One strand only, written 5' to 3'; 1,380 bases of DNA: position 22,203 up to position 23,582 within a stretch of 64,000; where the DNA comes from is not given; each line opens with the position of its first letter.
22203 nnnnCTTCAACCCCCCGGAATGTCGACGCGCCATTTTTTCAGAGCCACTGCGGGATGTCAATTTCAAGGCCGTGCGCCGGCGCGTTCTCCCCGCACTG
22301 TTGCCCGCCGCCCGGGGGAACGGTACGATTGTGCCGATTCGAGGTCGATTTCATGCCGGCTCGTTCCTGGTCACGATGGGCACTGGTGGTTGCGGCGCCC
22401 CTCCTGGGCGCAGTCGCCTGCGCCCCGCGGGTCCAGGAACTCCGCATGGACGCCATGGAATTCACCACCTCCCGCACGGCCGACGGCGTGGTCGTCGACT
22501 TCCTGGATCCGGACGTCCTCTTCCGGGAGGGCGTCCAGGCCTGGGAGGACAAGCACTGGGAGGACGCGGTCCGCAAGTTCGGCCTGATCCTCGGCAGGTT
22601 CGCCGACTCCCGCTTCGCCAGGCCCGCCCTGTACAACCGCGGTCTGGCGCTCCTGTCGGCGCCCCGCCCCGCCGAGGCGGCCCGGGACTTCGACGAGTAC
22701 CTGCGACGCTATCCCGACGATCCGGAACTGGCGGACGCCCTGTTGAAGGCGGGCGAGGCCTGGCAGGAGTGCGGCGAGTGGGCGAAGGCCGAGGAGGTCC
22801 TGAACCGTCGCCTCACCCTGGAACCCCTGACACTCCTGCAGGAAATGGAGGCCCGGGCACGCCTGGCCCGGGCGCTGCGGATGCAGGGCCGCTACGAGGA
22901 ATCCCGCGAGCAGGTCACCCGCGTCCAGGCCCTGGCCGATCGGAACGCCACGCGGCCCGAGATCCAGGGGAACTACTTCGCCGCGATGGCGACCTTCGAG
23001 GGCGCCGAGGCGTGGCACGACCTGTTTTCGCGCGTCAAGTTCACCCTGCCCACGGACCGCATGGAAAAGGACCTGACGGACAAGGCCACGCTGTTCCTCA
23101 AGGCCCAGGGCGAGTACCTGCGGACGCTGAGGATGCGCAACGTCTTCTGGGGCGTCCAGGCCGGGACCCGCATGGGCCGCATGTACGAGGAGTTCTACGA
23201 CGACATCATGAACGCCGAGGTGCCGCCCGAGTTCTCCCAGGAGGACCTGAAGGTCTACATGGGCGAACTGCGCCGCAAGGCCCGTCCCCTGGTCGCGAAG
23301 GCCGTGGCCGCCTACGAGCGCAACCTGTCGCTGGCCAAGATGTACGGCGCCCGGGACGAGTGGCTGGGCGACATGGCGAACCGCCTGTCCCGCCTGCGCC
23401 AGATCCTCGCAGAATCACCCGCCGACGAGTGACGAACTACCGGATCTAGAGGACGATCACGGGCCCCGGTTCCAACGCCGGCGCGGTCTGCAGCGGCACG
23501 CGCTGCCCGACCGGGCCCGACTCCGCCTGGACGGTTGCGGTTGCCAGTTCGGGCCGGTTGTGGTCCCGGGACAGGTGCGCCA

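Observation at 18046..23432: Cluster of FHA/TPR/P-loop genes forming a candidate uncharacterised phospho-signalling module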

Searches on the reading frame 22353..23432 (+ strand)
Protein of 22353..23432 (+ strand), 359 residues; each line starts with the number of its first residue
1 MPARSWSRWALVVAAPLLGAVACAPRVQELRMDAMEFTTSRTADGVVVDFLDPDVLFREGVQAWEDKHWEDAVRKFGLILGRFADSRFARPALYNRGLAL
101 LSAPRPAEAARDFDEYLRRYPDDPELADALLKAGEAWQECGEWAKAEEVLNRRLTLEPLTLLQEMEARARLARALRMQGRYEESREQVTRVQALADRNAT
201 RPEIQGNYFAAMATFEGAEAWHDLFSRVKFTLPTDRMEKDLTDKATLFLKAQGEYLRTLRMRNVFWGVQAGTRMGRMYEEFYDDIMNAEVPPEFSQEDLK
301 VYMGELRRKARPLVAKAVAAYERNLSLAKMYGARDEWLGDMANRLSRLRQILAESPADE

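Call 8: search_protein_families(library=pfam, proteins=[window:22353-23432:+], max_evalue=0.01)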
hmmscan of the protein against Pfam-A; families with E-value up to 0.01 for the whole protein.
window:22353-23432:+ (359 aa): 9 families
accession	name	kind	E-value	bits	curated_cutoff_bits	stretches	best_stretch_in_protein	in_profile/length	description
PF07719.23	TPR_2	-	1.3e-08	34.7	27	0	92-123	3-34/34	Tetratricopeptide repeat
PF13174.12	TPR_6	-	2.9e-07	31.1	26.3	0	92-122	2-32/33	Tetratricopeptide repeat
PF13428.12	TPR_14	-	4.6e-06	27.2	23.5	1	92-132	3-43/44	Tetratricopeptide repeat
PF13424.12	TPR_12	-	3.1e-05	24.5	30.1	0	92-155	5-73/77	Tetratricopeptide repeat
PF13432.12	TPR_16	-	4.1e-05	24.4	32.7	1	63-124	7-65/65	Tetratricopeptide repeat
PF14559.12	TPR_19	-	0.00014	22.6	25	1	101-152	2-50/68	Tetratricopeptide repeat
PF00515.34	TPR_1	-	0.00016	21.8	27.8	0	92-123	3-34/34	Tetratricopeptide repeat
PF13525.12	YfiO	-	0.00028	21.2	25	1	53-129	5-81/203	Outer membrane lipoprotein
PF13371.12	TPR_9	-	0.0028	18.1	35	0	93-126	32-65/73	Tetratricopeptide repeat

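Call 9: search_protein_families(library=ncbifam, proteins=[window:22353-23432:+], max_evalue=1)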
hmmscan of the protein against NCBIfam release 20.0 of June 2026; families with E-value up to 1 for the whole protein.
window:22353-23432:+ (359 aa): 10 families
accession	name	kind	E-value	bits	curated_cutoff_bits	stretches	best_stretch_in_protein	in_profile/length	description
TIGR02795.1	tol_pal_ybgF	equivalog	1.5e-12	48.2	90.1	1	57-151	6-100/119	tol-pal system protein YbgF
TIGR03302.1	OM_YfiO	subfamily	2e-08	34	81.4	1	51-134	31-114/239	outer membrane protein assembly factor BamD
NF008068.0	PRK10803.1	equivalog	4.3e-05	23.6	383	1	65-152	155-242/263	cell division protein CpoB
NF008520.0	PRK11447.1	equivalog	0.0035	15.1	858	1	128-211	462-541/1157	cellulose synthase complex outer membrane protein BcsC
NF040959.1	MamA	equivalog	0.019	14.4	200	1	95-195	42-135/204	magnetosome protein MamA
NF047371.1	FlcA_CTERM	equivalog_domain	0.022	13.2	300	0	108-157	173-220/646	periplasmic flagellar collar protein FlcA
NF052415.1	T3SS_chap_SctY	equivalog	0.048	14.2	70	1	96-155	46-105/106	type III secretion apparatus assembly chaperone SctY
TIGR02917.1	PEP_TPR_lipo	equivalog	0.052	11.4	312.2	1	123-199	52-124/899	XrtA/PEP-CTERM system TPR-repeat protein PrsT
NF052312.1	T9SS_PorW_SprE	equivalog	0.053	12.1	250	1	107-199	121-213/716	type IX secretion system periplasmic lipoprotein PorW/SprE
NF053607.1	CHU_0125_OmpA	equivalog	0.15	10.5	620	1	115-200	41-122/639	CHU_0125 family OmpA-like outer membrane integrity protein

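Call 39: find_homologous_proteins(query=window:22353-23432:+)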
Query window:22353-23432:+ (359 aa): 43 proteins with E <= 0.001 among 8000 candidates.
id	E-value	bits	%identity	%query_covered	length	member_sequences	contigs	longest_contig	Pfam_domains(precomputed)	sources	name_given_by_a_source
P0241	4.1e-213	725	100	91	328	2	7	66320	PF13424.13,PF13428.13,PF07719.24,PF13174.13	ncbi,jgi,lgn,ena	jgi:tetratricopeptide (TPR) repeat protein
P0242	4.1e-212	722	90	100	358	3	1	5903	PF07719.24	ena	-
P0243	1.9e-203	693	87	100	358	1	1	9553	PF13525.13,PF13424.13,PF13432.13,PF13428.13,PF07719.24,PF13174.13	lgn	-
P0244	3.0e-185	633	84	95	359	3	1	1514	PF14559.13,PF00515.35,PF13424.13,PF13432.13,PF13428.13,PF07719.24,PF13174.13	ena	-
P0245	2.1e-184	631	80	98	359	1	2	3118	PF07719.24,PF13174.13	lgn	-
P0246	7.1e-173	593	80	91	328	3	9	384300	PF14559.13,PF13525.13,PF13371.13,PF00515.35,PF13424.13,PF13432.13,PF13428.13,PF07719.24,PF13174.13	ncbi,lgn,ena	-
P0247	2.0e-163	562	73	99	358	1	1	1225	PF07719.24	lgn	-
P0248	3.7e-144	498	65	97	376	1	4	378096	PF14559.13,PF13371.13,PF00515.35,PF13424.13,PF13432.13,PF13428.13,PF07719.24,PF13174.13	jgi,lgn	jgi:tetratricopeptide (TPR) repeat protein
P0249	4.0e-141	488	64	95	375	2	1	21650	PF07719.24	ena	-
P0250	4.7e-141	488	64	97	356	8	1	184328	PF14559.13,PF13424.13,PF13432.13,PF13428.13,PF07719.24,PF13174.13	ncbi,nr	ncbi:MAG TPA: tetratricopeptide repeat protein [Myxococcota bacterium]|nr:tetratricopeptide repeat p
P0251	8.4e-141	487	65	93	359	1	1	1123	PF23914.2,PF00515.35,PF13432.13,PF13428.13,PF07719.24,PF13174.13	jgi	jgi:tetratricopeptide (TPR) repeat protein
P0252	3.0e-140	485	64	94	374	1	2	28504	PF13432.13,PF07719.24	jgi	jgi:tetratricopeptide (TPR) repeat protein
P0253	4.0e-140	485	64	93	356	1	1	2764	PF00515.35,PF13432.13,PF13428.13,PF07719.24,PF13174.13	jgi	jgi:tetratricopeptide (TPR) repeat protein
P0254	1.2e-139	484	64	99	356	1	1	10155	PF14559.13,PF13424.13,PF13432.13,PF13428.13,PF07719.24,PF13174.13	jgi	-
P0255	8.9e-133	461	62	94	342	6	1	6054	PF14559.13,PF13371.13,PF13424.13,PF13432.13,PF13428.13,PF07719.24,PF13174.13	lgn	-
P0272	6.6e-120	419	54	94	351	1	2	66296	PF13431.13,PF13525.13,PF00515.35,PF13432.13,PF13428.13,PF13181.13,PF07719.24,PF13174.13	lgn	-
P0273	2.4e-119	417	56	94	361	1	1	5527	PF14559.13,PF13525.13,PF13424.13,PF13432.13,PF13428.13,PF07719.24,PF13174.13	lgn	-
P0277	6.2e-114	399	52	96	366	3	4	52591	PF07721.21,PF14559.13,PF13525.13,PF00515.35,PF13424.13,PF13176.13,PF13432.13,PF13428.13,PF07719.24,PF13174.13,PF13374.13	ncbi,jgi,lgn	jgi:TolA-binding protein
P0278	2.5e-104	367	49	96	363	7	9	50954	PF07721.21,PF14559.13,PF13525.13,PF00515.35,PF13176.13,PF13432.13,PF13428.13,PF07719.24,PF13174.13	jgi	-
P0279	1.1e-103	365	50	94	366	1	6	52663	PF07721.21,PF14559.13,PF13525.13,PF00515.35,PF13424.13,PF13432.13,PF13428.13,PF07719.24,PF13174.13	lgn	-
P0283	1.4e-49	187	32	93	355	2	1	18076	-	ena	-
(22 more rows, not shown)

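Call 56: predict_structure(alignment_id=A3)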
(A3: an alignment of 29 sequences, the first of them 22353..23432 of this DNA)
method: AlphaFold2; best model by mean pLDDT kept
length: 359 residues; sequences in the alignment: 29
mean_pLDDT: 90.4   pTM: 0.83
mean pLDDT of the five models: 90.4, 89.4, 88.3, 87.7, 86.5
residues with pLDDT >= 90: 262; 70-90: 65; 50-70: 28; < 50: 4
segments of 3 or more residues with pLDDT < 50: 1-3
pLDDT, mean of each block of 10 residues (from residue 1): 50 64 63 84 89 97 97 97 96 98 97 98 96 98 98 96 98 98 98 97 95 98 94 80 95 96 93 95 91 87 89 93 87 81 92 79
secondary structure, 60 per line:
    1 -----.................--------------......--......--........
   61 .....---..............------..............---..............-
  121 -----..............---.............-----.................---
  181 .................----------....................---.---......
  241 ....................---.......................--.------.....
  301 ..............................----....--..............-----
elements in order: H6-22 E37-42 E45-50 H53-65 H69-82 H89-102 H106-119 H126-139 H143-155 H161-177 H181-197 H208-227 H235-260 H264-286 H296-330 H335-338 H341-354

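Call 61: fold_search(model_id=the predicted structure, library=pdb)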
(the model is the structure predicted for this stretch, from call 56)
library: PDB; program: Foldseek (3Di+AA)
matches with E <= 10: 1694; with E <= 0.001: 156
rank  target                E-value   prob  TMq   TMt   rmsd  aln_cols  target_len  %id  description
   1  9qhc_A                5.1e-07  1.00  0.46  0.58  11.7       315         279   18  Crystal structure of 8-repeat CTPR protein with eliminated coordination sites (released 2025-10-22)
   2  9qhb                  9.0e-07  1.00  0.45  0.57  11.4       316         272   19  Crystal structure of 16-repeat CTPR protein with eliminated coordination sites (released 2025-10-22)
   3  8chy                  9.0e-07  1.00  0.38  0.48  13.0       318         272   20  Crystal structure of an 8-repeat consensus TPR superhelix with Zinc. (released 2024-02-21)
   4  9qhc_B                1.8e-06  1.00  0.46  0.58  10.5       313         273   18  Crystal structure of 8-repeat CTPR protein with eliminated coordination sites (released 2025-10-22)
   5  8dtg_B                5.4e-06  1.00  0.34  0.19  11.7       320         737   18  Cryo-EM structure of Arabidopsis SPY alternative conformation 1 (released 2023-03-08)
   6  6eou                  6.8e-06  1.00  0.37  0.38  13.7       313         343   15  O-GlcNAc transferase TPR domain with the intellectual disability associated mutation L254F (released 2018-05-09)
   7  1w3b_B                8.8e-06  1.00  0.36  0.36  13.2       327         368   15  The superhelical TPR domain of O-linked GlcNAc transferase reveals structural similarities to importin alpha. (released 2004-09-09)
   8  7y4i_A                1.4e-05  1.00  0.33  0.17  14.0       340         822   17  Crystal structure of SPINDLY in complex with GDP (released 2022-12-07)
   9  7ntf_A                1.6e-05  1.00  0.29  0.14  14.0       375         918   14  Cryo-EM structure of unliganded O-GlcNAc transferase (released 2021-11-17)
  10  3qky                  1.6e-05  1.00  0.30  0.42  11.8       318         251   13  Crystal structure of Rhodothermus marinus BamD (released 2011-04-20)
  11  9rtt_Q                2.2e-05  1.00  0.31  0.15  14.6       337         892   12  Activated Elongation Complex with IWS1 and ELOF1 (released 2025-09-03)
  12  3ro2_A                2.6e-05  1.00  0.46  0.50  11.0       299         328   15  Structures of the LGN/NuMA complex (released 2012-03-07)
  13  9hvq_Q                3.4e-05  1.00  0.30  0.15  15.1       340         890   12  Structure of the transcribing Pol II-DSIF-PAF-SPT6-RECQL5 complex (released 2025-07-16)
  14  7ntf_B                3.7e-05  1.00  0.35  0.18  14.2       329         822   17  Cryo-EM structure of unliganded O-GlcNAc transferase (released 2021-11-17)
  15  5efr                  4.1e-05  1.00  0.31  0.28  17.6       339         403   13  Crystal Structure of a BamA-BamD fusion (released 2016-01-27)
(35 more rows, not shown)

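Call 79: search_protein_representatives(alignment_id=A3)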
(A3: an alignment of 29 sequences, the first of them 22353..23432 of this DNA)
Query: 29 sequences, 357 profile positions. Proteins with E-value up to 0.001 (for the whole library): 37810; up to 1e-10: 8025; up to 1e-30: 1038. The best 150 are listed.
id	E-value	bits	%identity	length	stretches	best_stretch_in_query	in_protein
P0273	9.9e-163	557.8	-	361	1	11-356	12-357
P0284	3.8e-130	450.7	-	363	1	10-354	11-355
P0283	3.3e-129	447.5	-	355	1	1-353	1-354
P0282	2.0e-109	382.5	-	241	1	119-355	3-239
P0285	1.0e-97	343.9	-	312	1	49-353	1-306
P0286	8.0e-94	331.1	-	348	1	10-348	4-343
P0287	4.8e-93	328.6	-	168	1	190-355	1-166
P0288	7.7e-91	321.3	-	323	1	30-352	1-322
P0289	2.8e-88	312.9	-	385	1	6-354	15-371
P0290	5.9e-87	308.6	-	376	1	10-354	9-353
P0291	2.2e-80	286.9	-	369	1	14-353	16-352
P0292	4.6e-79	282.6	-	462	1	23-354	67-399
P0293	7.1e-79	282.0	-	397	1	1-352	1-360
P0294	1.2e-78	281.2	-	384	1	11-354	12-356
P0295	8.5e-78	278.4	-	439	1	6-352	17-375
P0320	1.2e-61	225.3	-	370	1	10-352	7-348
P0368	3.2e-52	194.3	-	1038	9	63-159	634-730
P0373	6.3e-52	193.3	-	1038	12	63-154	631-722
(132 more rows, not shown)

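Call 80: find_encoding_contigs(protein=P0283, flank=8000, max_places=1)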
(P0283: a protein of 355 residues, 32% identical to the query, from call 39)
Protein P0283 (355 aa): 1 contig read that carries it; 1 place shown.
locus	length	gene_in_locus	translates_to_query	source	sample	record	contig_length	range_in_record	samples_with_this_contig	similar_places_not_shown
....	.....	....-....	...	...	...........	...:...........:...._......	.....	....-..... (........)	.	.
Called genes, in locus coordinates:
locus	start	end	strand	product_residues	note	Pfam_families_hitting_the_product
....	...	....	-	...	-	-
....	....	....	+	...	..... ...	-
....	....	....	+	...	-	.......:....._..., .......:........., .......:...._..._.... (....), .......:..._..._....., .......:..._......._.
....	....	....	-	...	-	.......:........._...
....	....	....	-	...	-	-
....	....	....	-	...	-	-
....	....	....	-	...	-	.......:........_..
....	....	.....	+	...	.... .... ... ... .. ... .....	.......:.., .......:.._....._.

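Call 81: find_encoding_contigs(protein=P0320, flank=8000, max_places=1)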
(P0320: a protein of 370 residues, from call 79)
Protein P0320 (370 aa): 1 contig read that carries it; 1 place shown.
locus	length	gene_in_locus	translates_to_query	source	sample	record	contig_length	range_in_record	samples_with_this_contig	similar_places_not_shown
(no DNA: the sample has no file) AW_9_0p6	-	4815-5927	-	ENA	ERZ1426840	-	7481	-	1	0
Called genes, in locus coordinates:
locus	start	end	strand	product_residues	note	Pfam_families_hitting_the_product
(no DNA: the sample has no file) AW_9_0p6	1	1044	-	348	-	?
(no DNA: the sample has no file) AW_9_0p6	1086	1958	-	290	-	PF13452:FAS1_DH_region, PF01575:MaoC_dehydratas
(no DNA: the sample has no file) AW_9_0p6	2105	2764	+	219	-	PF02545:Maf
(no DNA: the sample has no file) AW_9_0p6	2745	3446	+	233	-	PF01168:Ala_racemase_N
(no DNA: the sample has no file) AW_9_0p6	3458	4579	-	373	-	PF00072:Response_reg, PF00211:Guanylate_cyc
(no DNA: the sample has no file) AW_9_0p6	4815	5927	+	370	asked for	PF00515:TPR_1 (faint), PF07719:TPR_2 (faint)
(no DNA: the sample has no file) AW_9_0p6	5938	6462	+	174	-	PF01288:HPPK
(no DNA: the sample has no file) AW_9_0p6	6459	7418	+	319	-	PF03706:LPG_synthase_TM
